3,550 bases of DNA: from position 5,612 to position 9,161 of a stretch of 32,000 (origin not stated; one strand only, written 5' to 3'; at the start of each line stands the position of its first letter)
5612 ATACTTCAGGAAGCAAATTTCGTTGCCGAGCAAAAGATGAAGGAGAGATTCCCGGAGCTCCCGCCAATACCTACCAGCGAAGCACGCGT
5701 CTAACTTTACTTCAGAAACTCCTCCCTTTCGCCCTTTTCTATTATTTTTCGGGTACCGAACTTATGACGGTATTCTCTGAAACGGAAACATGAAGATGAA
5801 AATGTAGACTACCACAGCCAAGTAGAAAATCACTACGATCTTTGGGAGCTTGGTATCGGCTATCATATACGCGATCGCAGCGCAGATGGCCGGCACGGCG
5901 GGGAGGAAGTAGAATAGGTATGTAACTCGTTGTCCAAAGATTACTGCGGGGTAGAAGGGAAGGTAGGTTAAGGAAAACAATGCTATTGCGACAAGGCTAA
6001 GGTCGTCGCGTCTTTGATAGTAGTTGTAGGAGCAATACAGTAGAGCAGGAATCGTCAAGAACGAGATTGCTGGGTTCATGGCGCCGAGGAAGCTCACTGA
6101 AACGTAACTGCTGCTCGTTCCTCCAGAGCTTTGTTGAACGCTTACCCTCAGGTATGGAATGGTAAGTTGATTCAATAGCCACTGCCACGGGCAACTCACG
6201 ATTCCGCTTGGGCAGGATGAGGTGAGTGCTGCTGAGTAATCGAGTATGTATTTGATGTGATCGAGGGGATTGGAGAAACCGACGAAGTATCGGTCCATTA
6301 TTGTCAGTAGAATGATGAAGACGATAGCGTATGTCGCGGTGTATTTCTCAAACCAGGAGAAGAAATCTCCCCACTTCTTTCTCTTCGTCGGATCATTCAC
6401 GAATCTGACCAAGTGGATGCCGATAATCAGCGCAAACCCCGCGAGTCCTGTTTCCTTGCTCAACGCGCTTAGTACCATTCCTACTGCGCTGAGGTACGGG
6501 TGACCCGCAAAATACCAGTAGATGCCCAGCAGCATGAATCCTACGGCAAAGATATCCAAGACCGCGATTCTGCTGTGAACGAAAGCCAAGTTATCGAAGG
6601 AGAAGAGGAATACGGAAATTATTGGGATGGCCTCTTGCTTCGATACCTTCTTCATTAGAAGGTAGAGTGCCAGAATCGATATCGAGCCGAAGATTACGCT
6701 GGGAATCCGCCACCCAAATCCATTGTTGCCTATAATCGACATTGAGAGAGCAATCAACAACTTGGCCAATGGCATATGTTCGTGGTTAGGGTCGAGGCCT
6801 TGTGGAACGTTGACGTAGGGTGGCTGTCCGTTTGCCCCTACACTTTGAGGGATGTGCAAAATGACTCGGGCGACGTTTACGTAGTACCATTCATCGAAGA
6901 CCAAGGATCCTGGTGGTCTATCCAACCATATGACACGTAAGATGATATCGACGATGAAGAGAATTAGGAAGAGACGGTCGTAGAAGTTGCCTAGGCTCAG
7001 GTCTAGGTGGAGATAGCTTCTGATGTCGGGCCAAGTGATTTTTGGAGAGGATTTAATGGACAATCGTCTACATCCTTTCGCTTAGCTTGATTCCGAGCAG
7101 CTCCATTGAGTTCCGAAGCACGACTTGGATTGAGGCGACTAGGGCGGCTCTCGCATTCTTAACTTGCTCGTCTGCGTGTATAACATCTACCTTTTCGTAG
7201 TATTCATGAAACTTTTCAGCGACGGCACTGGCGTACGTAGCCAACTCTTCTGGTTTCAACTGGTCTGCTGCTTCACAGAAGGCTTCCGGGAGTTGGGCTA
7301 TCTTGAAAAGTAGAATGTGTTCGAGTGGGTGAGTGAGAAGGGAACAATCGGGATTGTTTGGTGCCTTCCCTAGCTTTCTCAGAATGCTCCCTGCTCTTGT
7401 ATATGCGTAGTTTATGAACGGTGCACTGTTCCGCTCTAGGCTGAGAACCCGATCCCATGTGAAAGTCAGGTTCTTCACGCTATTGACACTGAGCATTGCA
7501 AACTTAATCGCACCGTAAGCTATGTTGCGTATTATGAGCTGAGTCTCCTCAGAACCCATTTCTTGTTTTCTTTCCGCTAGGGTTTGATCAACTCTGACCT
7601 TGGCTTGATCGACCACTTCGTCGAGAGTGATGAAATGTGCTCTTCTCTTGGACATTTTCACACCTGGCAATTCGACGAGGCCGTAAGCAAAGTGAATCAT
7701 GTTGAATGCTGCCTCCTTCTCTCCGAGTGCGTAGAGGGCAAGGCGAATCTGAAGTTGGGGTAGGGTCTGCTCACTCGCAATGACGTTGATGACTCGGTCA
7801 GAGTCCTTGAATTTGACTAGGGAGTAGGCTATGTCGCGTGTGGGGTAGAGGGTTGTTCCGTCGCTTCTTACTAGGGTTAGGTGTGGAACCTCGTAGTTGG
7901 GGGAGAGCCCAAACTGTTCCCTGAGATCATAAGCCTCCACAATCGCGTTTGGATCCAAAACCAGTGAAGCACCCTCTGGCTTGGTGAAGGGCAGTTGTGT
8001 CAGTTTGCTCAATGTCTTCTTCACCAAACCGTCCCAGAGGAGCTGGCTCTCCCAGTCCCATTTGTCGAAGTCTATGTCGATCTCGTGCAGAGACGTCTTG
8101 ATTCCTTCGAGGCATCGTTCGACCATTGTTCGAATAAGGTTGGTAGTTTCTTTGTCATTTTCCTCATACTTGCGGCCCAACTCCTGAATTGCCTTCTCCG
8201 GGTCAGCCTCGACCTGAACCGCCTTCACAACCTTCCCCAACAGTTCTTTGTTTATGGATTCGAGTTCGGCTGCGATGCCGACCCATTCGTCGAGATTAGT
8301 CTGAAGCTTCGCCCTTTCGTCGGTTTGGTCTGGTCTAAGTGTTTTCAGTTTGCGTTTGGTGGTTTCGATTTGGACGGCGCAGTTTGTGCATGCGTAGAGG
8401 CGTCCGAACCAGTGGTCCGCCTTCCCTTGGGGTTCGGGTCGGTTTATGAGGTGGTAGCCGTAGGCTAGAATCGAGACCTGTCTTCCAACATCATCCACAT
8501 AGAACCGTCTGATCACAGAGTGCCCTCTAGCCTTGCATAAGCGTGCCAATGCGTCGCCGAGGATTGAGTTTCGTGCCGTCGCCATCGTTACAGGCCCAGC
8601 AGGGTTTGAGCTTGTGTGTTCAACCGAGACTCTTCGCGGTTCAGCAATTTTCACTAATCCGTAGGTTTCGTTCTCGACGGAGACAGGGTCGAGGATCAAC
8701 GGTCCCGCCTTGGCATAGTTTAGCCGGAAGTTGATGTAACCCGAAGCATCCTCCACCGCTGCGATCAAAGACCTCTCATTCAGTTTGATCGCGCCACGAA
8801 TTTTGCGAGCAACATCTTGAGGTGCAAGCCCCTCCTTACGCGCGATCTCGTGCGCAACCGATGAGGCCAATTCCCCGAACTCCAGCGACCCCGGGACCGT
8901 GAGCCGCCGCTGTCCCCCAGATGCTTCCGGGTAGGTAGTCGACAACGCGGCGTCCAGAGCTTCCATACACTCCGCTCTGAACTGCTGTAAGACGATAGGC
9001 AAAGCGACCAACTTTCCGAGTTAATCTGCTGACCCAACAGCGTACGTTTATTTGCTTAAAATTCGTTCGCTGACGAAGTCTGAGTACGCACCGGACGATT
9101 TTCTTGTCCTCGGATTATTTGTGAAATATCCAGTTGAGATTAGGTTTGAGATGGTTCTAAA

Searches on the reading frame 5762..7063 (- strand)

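Call 24: search_protein_families(library=pfam, proteins=[window:5762-7063:-], max_evalue=0.01)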
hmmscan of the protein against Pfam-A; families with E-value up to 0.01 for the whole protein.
window:5762-7063:- (433 aa): 3 families
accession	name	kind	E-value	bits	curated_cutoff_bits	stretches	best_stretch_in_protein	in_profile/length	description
PF02366.24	PMT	-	1.8e-08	34.7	22.7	1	113-188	80-155/245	Dolichyl-phosphate-mannose-protein mannosyltransferase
PF13231.12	PMT_2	-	2.3e-08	34.8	26.1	1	96-185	2-90/160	Dolichyl-phosphate-mannose-protein mannosyltransferase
PF14897.12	EpsG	-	0.00082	19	30.1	0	108-425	54-312/326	EpsG family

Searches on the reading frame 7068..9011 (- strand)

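Call 24: search_protein_families(library=pfam, proteins=[window:7068-9011:-], max_evalue=0.01)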
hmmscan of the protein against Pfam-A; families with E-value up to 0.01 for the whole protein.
window:7068-9011:- (647 aa): 3 families
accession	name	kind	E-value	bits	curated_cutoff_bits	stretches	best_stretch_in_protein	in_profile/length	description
PF00750.26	tRNA-synt_1d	-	8.6e-29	101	23.3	2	260-519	99-349/349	tRNA synthetases class I (R), catalytic domain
PF05746.21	DALR_1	-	4.9e-28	98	22.3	1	533-647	1-117/117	DALR anticodon binding domain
PF03485.21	Arg_tRNA_synt_N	-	1.1e-09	39.1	21.5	1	17-97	5-85/85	Arginyl tRNA synthetase N terminal domain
